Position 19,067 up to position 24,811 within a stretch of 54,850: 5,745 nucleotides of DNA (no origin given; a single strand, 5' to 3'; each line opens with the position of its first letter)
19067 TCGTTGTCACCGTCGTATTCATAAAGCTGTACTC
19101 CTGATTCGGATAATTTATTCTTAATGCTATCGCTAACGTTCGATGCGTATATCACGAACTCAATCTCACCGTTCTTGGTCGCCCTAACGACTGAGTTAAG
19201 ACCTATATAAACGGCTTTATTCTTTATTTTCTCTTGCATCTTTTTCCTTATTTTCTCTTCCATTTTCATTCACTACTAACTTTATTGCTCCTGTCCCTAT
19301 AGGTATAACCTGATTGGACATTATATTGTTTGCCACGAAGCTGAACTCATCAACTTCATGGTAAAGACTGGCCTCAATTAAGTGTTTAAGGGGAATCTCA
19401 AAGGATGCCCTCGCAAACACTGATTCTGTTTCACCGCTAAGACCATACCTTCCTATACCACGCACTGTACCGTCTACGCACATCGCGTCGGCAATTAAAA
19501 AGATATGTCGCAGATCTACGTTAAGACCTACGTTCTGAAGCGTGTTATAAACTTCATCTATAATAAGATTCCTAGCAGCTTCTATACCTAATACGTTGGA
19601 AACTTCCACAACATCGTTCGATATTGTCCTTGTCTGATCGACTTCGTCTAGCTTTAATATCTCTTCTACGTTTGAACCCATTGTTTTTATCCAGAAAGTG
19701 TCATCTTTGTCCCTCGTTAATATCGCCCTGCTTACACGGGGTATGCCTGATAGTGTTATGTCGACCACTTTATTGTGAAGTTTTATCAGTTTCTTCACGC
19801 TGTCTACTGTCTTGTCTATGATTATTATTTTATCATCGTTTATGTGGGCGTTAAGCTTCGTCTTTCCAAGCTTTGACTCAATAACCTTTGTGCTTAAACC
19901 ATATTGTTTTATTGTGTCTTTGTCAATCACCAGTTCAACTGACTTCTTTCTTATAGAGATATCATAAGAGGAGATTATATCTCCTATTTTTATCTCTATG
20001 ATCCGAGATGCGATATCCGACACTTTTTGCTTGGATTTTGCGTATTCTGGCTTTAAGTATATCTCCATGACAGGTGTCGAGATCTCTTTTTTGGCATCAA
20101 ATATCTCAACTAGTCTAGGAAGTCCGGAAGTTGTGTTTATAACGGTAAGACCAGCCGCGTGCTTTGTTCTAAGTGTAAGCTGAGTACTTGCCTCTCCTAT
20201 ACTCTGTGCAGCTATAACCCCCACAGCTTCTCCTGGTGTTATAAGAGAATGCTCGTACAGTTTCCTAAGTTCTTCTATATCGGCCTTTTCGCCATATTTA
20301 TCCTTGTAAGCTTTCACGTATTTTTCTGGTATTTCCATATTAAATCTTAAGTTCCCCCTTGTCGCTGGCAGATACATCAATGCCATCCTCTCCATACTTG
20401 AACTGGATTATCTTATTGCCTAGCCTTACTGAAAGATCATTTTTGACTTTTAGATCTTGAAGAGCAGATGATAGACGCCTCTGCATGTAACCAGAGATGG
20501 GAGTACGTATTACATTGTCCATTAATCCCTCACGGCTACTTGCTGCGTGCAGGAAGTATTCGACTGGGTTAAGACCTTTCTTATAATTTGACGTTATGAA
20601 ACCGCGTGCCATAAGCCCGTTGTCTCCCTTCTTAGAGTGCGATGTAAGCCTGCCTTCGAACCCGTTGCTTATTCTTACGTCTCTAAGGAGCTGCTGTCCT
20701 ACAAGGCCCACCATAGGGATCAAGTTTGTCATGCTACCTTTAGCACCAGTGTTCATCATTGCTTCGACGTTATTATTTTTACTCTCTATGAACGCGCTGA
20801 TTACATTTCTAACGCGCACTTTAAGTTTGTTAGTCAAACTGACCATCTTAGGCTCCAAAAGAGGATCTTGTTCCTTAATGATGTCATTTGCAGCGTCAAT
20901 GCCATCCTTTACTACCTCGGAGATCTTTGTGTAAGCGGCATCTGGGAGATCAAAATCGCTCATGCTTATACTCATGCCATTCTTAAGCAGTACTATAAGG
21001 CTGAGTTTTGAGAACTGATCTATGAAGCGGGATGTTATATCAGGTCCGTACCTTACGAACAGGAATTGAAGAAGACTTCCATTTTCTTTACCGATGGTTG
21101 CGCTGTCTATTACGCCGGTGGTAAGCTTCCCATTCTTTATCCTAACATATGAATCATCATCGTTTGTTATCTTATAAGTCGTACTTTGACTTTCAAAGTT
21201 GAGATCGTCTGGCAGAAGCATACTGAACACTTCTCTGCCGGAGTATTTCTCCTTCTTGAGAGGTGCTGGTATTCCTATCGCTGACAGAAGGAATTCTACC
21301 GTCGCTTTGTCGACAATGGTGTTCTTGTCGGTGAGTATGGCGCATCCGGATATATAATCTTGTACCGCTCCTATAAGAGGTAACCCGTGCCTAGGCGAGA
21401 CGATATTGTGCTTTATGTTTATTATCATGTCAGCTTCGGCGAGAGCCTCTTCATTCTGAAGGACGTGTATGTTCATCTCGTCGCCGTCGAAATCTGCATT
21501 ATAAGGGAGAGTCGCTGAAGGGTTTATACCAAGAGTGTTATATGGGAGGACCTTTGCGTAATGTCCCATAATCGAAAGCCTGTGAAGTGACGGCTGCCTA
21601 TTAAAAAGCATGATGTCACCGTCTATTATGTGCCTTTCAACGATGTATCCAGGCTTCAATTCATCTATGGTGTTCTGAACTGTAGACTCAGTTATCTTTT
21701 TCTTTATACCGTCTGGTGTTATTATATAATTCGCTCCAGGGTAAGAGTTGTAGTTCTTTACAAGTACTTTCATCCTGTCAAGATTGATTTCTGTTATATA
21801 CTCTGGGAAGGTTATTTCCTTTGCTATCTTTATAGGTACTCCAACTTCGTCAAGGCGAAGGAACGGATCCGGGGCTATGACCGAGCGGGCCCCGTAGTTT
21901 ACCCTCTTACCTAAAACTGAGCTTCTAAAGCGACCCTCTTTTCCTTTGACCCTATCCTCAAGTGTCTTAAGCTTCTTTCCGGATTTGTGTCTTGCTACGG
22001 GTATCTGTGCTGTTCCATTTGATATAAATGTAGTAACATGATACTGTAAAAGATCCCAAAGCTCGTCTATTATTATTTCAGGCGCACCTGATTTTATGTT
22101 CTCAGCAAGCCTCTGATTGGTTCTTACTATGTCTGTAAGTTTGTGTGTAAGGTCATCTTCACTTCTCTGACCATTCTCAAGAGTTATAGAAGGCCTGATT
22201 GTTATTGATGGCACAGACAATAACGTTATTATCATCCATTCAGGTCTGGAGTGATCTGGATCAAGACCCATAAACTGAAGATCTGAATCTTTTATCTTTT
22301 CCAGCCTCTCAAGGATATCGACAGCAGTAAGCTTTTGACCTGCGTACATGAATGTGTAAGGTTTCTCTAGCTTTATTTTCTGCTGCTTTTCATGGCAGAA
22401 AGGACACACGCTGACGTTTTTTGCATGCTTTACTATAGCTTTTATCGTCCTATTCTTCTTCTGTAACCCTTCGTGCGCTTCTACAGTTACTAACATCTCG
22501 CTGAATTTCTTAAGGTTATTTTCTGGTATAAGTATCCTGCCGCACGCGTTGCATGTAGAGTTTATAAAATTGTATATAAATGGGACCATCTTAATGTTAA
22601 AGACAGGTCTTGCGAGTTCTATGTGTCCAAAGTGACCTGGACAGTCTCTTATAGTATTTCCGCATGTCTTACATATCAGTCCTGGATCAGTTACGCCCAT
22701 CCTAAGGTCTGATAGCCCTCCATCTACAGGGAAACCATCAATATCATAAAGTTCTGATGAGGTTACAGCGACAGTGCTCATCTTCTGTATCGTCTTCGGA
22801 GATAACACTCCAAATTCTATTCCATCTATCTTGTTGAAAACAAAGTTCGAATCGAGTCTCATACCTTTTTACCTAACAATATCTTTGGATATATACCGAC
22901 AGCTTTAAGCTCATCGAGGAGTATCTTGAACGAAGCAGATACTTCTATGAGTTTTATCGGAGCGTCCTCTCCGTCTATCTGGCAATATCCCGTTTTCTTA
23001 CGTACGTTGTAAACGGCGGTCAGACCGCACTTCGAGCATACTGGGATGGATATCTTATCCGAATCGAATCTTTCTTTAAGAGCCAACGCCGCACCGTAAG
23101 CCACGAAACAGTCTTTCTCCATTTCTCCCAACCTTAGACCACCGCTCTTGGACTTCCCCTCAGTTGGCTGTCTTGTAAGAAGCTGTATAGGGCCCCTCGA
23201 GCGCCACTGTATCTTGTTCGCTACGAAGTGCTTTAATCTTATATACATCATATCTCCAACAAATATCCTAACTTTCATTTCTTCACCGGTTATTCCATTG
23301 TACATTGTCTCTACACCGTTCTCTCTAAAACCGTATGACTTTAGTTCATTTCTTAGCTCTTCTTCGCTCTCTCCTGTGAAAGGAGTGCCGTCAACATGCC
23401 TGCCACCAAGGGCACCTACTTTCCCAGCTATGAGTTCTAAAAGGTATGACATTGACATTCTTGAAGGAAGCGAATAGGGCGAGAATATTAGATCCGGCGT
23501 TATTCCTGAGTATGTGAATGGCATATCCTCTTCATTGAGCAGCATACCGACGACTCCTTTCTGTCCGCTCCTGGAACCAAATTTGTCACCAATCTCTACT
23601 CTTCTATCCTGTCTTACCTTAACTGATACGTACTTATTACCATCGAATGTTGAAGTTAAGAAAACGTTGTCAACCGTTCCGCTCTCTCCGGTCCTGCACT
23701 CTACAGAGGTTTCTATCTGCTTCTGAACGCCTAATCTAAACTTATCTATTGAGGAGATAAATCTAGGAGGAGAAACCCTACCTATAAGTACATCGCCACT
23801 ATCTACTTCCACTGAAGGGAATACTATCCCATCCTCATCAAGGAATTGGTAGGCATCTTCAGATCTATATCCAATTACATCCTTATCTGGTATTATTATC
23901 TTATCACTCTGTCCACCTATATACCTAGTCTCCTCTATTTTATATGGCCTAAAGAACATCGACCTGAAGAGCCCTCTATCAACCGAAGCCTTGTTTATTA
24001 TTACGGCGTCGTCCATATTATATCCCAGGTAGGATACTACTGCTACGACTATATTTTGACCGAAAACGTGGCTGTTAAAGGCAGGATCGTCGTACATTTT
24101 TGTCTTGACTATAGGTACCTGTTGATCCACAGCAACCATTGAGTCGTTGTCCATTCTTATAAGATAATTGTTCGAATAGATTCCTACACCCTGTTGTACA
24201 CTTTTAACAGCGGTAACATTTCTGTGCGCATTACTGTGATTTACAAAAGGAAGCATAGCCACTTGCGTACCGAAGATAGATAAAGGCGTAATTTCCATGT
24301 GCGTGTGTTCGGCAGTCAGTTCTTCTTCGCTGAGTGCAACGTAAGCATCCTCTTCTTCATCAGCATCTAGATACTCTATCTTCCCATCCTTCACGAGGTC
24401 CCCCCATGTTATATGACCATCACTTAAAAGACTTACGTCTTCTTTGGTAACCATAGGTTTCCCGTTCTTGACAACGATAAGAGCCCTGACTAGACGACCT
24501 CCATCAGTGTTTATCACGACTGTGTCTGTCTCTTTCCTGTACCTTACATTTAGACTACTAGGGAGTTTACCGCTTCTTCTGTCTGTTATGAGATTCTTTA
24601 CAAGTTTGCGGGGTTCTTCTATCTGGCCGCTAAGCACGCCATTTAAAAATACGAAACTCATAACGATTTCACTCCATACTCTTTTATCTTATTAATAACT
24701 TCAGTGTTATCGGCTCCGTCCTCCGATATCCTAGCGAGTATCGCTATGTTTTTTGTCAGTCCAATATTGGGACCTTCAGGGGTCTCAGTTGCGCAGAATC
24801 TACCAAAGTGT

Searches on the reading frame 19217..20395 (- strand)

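Call 8: search_protein_families(library=pfam, proteins=[window:19217-20395:-], max_evalue=0.01)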
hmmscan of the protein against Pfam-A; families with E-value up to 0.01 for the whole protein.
window:19217-20395:- (392 aa): 1 family
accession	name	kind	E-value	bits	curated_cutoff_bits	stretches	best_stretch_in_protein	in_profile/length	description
PF04998.22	RNA_pol_Rpb1_5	-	3.6e-48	164.8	28.5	1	46-325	61-265/267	RNA polymerase Rpb1, domain 5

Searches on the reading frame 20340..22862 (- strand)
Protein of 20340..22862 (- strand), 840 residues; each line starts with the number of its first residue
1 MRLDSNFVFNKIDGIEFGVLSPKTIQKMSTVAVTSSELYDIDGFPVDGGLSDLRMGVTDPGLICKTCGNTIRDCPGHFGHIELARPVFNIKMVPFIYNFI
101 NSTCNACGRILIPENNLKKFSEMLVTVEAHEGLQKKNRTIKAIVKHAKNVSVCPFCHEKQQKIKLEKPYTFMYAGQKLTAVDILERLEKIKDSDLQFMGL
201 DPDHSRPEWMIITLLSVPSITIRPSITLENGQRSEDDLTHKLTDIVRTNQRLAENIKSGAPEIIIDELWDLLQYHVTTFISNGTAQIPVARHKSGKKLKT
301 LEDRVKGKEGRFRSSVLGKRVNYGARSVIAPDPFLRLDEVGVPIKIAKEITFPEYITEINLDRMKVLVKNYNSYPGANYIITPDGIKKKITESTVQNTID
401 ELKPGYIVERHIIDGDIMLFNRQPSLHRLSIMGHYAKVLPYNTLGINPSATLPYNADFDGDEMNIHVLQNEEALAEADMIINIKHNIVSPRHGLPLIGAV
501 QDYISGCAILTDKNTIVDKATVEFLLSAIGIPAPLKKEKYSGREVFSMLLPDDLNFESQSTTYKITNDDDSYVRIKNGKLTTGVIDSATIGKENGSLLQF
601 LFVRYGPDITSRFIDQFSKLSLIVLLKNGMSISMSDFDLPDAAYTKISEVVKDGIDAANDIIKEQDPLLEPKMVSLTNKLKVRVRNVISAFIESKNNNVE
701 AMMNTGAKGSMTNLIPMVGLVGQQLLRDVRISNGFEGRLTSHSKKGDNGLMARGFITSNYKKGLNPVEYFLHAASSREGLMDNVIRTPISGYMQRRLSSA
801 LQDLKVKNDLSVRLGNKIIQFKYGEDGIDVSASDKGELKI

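Call 8: search_protein_families(library=pfam, proteins=[window:20340-22862:-], max_evalue=0.01)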
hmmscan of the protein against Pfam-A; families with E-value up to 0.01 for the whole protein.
window:20340-22862:- (840 aa): 5 families
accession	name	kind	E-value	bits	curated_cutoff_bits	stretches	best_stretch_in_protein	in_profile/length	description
PF04997.17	RNA_pol_Rpb1_1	-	6.9e-88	295.4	39.7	1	10-314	2-310/312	RNA polymerase Rpb1, domain 1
PF00623.25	RNA_pol_Rpb1_2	-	8.1e-62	208.8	25.3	1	318-482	1-165/166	RNA polymerase Rpb1, domain 2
PF04983.23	RNA_pol_Rpb1_3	-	1e-34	120.2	28.9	1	486-636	1-161/162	RNA polymerase Rpb1, domain 3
PF04998.22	RNA_pol_Rpb1_5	-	7e-17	62.2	28.5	1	763-827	1-66/267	RNA polymerase Rpb1, domain 5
PF05000.22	RNA_pol_Rpb1_4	-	2.7e-16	59.8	24.8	1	666-756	19-107/107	RNA polymerase Rpb1, domain 4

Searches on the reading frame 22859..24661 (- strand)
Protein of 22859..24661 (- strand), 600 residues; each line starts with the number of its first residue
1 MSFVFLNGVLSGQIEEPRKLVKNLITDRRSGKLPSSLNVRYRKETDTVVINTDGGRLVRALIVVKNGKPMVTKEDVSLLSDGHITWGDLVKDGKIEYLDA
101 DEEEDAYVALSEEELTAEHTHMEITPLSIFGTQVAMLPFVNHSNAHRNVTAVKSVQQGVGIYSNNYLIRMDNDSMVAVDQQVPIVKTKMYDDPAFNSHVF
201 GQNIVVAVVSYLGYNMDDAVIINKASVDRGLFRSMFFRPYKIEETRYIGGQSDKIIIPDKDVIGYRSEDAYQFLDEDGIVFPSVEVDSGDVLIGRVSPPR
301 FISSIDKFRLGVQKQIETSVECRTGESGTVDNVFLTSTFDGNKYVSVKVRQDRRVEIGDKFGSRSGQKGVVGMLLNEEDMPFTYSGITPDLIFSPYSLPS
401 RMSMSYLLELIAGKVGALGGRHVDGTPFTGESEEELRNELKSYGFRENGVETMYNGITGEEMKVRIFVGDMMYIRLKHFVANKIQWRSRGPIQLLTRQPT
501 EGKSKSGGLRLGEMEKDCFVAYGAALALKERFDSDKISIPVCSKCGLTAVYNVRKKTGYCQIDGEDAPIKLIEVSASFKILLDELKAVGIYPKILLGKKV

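Call 8: search_protein_families(library=pfam, proteins=[window:22859-24661:-], max_evalue=0.01)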
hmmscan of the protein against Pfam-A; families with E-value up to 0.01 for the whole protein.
window:22859-24661:- (600 aa): 5 families
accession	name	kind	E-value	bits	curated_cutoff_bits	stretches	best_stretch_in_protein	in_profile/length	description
PF00562.33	RNA_pol_Rpb2_6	-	3.3e-117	392.2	23.4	1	137-505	5-373/373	RNA polymerase Rpb2, domain 6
PF04560.25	RNA_pol_Rpb2_7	-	2.7e-21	76.2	32.1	1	507-595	1-85/87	RNA polymerase Rpb2, domain 7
PF04566.18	RNA_pol_Rpb2_4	-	2.1e-16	60.2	28.7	1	4-65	1-62/62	RNA polymerase Rpb2, domain 4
PF04567.22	RNA_pol_Rpb2_5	-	3.5e-08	34.6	21.1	1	86-120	1-34/66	RNA polymerase Rpb2, domain 5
PF10385.14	RNA_pol_Rpb2_45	-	0.00096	19.6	28.2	1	92-120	10-38/66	RNA polymerase beta subunit external 1 domain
